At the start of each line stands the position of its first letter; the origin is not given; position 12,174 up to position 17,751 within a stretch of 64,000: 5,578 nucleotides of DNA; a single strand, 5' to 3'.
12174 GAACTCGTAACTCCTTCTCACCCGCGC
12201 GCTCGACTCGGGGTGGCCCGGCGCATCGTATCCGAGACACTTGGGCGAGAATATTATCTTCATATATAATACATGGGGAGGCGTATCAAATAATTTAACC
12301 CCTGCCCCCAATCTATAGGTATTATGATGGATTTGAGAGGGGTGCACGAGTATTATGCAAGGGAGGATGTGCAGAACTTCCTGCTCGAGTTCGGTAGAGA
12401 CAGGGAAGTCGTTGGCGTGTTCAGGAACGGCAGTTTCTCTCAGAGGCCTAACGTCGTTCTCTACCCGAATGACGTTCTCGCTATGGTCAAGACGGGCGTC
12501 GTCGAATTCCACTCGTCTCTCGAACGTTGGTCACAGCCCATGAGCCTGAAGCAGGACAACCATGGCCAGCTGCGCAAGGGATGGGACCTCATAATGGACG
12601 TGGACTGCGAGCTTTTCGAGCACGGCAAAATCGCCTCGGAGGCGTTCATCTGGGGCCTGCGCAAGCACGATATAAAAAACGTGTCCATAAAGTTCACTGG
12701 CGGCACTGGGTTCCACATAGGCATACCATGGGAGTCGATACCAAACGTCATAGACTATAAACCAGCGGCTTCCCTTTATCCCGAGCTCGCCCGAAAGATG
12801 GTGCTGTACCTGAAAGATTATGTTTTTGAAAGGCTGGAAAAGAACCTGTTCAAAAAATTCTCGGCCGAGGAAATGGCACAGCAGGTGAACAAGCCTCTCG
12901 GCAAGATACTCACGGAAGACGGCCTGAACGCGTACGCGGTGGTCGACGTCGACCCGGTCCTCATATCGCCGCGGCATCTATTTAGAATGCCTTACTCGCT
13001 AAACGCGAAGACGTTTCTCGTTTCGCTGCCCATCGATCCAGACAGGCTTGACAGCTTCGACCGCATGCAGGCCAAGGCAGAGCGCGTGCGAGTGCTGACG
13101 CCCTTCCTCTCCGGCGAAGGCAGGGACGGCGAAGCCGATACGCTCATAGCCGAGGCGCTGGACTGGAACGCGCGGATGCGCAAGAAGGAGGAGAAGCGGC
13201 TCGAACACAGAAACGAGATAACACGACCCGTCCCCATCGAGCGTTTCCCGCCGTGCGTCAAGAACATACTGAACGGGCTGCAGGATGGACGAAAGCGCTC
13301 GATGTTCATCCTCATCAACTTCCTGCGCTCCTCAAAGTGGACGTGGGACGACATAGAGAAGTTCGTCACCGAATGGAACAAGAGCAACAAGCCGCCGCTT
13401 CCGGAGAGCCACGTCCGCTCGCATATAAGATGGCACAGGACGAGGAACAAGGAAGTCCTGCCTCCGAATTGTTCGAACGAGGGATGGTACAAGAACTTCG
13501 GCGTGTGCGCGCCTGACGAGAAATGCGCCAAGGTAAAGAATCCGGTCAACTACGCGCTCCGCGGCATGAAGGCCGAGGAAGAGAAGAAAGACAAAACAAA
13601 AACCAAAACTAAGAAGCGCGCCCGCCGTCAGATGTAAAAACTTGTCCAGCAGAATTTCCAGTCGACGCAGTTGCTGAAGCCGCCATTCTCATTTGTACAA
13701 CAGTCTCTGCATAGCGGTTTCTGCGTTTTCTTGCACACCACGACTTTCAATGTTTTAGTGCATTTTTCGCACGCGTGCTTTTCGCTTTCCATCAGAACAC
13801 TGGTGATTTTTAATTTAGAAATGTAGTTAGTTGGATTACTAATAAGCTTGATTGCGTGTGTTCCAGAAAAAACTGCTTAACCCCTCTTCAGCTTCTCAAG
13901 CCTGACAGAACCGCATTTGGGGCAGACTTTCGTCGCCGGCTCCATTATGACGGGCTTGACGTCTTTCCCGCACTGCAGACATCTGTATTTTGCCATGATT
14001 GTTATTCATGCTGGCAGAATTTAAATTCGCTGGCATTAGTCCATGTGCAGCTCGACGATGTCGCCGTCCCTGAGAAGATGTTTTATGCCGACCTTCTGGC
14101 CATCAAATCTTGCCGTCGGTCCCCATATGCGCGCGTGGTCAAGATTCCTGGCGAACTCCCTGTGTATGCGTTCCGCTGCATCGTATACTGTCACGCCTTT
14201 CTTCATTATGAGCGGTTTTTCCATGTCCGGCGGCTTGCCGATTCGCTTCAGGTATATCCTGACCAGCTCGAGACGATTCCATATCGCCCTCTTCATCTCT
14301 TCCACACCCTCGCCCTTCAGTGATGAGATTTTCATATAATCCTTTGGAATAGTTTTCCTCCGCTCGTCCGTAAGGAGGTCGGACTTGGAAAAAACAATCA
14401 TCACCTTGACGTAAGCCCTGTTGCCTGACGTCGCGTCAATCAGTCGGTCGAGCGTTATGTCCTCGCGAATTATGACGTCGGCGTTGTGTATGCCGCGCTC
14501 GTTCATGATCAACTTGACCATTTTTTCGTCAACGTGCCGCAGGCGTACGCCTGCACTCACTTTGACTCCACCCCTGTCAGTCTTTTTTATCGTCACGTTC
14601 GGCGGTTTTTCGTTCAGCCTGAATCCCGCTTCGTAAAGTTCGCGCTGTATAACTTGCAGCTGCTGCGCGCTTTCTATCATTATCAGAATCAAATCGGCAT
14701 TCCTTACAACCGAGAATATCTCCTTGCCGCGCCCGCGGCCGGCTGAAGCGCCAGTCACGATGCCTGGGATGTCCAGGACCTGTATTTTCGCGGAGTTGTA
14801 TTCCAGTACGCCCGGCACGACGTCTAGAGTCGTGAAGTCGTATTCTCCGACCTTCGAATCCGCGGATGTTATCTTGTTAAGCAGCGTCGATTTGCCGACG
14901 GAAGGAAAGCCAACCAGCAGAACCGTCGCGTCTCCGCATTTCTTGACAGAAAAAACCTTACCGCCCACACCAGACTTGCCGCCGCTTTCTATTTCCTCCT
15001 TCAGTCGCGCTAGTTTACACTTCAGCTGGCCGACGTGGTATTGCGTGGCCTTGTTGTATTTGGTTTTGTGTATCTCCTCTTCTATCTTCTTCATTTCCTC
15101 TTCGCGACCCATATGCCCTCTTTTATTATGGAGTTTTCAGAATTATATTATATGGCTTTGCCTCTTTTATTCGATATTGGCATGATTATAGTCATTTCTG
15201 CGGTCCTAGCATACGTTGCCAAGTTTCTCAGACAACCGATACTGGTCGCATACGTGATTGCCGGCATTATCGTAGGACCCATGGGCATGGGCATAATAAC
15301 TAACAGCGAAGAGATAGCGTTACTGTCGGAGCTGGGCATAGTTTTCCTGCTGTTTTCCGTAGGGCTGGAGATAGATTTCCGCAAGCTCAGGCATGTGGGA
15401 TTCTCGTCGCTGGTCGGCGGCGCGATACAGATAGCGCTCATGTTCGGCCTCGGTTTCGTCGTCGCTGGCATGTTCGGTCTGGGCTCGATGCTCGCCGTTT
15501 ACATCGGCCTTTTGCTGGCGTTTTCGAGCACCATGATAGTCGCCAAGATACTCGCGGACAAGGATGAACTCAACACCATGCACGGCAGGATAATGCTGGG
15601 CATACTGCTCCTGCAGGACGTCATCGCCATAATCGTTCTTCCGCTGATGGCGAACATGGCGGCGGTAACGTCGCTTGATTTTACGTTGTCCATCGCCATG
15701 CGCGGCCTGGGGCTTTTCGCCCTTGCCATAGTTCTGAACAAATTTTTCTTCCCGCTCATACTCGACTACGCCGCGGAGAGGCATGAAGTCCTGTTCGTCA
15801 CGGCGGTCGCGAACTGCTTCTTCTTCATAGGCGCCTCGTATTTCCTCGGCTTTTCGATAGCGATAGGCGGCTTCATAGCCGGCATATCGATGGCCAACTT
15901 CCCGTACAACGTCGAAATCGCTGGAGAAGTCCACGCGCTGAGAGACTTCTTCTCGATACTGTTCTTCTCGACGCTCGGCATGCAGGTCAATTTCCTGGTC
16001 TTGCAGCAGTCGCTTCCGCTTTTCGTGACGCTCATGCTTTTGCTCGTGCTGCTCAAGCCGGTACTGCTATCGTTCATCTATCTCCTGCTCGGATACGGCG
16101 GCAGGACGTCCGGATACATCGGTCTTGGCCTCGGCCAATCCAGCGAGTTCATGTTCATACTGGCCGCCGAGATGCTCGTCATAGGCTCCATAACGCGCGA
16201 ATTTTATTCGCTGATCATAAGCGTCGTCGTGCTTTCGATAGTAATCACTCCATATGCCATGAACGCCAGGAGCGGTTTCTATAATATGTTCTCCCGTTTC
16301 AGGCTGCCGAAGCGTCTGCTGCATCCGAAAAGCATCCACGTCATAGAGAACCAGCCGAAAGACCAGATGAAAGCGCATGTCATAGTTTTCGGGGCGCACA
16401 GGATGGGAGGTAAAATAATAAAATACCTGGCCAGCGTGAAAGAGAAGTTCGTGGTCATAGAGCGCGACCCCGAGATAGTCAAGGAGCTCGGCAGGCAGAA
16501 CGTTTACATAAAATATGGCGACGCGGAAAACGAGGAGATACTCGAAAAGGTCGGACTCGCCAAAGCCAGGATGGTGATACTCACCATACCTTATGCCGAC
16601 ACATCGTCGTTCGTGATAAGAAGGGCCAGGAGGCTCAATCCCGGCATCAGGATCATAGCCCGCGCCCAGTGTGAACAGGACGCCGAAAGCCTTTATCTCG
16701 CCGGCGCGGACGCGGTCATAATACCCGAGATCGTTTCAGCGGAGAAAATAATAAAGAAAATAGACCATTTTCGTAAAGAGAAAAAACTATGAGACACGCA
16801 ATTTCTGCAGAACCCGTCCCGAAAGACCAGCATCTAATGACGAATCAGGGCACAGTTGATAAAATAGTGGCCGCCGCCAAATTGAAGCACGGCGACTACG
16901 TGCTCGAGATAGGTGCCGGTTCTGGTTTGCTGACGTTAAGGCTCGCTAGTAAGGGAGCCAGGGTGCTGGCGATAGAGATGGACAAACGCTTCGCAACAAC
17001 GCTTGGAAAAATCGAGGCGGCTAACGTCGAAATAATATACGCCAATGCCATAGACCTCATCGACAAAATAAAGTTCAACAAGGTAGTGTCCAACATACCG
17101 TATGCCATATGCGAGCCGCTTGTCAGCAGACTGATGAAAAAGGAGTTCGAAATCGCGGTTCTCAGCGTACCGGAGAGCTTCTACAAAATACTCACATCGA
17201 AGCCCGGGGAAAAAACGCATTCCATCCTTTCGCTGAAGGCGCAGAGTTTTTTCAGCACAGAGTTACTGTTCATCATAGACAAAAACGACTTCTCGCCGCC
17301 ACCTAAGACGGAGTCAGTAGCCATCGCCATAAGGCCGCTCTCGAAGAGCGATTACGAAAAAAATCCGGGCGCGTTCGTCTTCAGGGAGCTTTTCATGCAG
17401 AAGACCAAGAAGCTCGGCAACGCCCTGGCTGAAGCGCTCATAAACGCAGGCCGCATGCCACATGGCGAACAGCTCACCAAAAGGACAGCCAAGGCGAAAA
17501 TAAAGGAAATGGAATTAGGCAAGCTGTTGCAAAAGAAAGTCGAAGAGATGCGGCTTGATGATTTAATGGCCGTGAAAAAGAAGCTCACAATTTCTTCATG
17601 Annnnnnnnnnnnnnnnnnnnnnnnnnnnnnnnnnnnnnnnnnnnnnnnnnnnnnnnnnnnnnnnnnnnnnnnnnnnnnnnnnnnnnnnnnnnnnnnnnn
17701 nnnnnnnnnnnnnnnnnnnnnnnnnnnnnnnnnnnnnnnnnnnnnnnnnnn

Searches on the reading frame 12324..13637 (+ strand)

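Call 59: search_protein_families(library=pfam, proteins=[window:12324-13637:+], max_evalue=0.00001)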
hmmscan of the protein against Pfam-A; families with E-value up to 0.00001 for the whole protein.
window:12324-13637:+ (437 aa): 1 family
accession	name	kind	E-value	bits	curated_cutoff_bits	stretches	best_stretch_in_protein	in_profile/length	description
PF04104.19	DNA_primase_lrg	-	8e-07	29.1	22.4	1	285-385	87-190/266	Eukaryotic and archaeal DNA primase, large subunit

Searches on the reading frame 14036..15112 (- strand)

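Call 60: search_protein_families(library=pfam, proteins=[window:14036-15112:-], max_evalue=0.00001)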
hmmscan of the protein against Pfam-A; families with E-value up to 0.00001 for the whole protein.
window:14036-15112:- (358 aa): 4 families
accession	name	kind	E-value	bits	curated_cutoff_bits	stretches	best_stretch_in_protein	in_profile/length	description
PF16897.10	MMR_HSR1_Xtn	-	2e-27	95.7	35.2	1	180-283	1-106/106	C-terminal region of MMR_HSR1 domain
PF01926.29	MMR_HSR1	-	1.6e-23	83.4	21.9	1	63-176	1-112/113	50S ribosome-binding GTPase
PF02824.27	TGS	-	2.9e-14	53.3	22.2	1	284-356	1-59/60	TGS domain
PF02421.24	FeoB_N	-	6.3e-12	45.7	27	1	63-120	2-59/156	Ferrous iron transport protein B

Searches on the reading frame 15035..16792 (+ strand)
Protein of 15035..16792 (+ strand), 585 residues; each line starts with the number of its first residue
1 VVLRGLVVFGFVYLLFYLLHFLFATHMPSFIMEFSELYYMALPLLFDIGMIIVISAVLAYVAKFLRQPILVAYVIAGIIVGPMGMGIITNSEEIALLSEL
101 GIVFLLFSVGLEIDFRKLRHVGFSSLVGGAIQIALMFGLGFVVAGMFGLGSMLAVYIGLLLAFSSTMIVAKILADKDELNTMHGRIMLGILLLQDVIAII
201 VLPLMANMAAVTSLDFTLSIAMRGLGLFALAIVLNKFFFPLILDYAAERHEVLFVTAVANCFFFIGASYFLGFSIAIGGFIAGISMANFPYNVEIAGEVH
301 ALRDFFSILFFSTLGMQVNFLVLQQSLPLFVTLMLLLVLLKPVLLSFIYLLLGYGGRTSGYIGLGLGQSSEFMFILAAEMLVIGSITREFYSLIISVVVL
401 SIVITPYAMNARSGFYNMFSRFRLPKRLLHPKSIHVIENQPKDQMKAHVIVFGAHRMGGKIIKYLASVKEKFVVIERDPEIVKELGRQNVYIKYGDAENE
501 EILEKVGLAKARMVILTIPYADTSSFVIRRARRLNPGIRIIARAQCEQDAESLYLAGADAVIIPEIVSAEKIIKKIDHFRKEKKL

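Call 12: search_protein_families(library=pfam, proteins=[window:15035-16792:+])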
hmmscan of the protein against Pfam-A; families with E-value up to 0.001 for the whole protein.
window:15035-16792:+ (585 aa): 2 families
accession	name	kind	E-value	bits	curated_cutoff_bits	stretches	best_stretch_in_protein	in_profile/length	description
PF00999.27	Na_H_Exchanger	-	6.2e-53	180.4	26.2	1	54-407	2-372/375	Sodium/hydrogen exchanger, transmembrane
PF02254.24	TrkA_N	-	3.2e-27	95.6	23.8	1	449-564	1-116/116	TrkA-N domain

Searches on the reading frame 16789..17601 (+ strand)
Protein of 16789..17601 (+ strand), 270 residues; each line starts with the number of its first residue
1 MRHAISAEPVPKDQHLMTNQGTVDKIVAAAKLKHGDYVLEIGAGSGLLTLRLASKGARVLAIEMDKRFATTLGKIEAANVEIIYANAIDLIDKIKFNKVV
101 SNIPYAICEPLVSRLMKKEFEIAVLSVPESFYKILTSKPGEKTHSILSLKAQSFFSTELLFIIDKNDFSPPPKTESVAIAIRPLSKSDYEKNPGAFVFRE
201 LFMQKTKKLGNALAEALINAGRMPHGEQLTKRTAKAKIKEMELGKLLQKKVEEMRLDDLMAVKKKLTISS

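Call 60: search_protein_families(library=pfam, proteins=[window:16789-17601:+], max_evalue=0.00001)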
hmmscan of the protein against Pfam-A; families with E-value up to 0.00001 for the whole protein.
window:16789-17601:+ (270 aa): 1 family
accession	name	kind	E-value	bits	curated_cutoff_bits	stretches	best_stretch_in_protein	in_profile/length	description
PF00398.26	RrnaAD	-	6.5e-35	120.9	24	1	14-220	10-230/263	Ribosomal RNA adenine dimethylase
